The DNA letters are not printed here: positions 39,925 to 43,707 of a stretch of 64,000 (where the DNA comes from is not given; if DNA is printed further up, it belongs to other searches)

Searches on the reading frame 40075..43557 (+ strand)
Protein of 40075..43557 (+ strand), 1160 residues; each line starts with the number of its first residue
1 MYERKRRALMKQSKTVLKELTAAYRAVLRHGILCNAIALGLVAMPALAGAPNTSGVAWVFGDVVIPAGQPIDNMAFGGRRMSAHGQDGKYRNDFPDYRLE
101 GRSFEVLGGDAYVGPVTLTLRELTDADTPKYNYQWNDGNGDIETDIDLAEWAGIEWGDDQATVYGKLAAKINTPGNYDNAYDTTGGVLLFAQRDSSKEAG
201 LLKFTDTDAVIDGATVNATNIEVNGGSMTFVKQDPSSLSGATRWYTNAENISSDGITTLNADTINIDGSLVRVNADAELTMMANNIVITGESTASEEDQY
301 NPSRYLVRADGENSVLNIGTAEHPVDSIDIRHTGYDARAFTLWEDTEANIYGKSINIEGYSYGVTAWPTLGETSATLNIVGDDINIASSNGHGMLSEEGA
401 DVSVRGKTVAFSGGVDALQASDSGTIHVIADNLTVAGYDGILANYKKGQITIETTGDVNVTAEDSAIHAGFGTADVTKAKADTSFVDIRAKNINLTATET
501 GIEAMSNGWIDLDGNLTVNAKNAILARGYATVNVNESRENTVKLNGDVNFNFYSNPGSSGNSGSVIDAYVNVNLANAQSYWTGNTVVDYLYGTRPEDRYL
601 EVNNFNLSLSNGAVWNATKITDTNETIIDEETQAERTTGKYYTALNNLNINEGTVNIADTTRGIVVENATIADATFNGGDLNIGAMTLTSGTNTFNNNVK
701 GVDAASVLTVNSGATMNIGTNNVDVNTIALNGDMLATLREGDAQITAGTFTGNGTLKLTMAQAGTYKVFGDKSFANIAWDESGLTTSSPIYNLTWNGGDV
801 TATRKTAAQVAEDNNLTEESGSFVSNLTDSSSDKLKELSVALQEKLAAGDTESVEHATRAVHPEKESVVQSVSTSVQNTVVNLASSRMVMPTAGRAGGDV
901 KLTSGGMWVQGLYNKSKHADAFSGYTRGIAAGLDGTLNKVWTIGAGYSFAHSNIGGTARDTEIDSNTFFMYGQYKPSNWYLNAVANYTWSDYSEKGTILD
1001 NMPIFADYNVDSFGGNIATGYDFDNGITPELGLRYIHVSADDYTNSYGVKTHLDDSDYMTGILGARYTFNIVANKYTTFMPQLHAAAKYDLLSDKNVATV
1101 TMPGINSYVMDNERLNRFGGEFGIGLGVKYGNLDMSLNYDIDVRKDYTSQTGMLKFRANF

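Call 51: search_protein_families(library=pfam, proteins=[window:40075-43557:+], max_evalue=0.001)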
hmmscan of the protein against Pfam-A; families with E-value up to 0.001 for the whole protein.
window:40075-43557:+ (1160 aa): 1 family
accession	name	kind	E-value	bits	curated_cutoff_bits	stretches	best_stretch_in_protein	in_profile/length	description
PF03797.25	Autotransporter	-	4.9e-33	115.4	26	1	907-1140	1-255/255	Autotransporter beta-domain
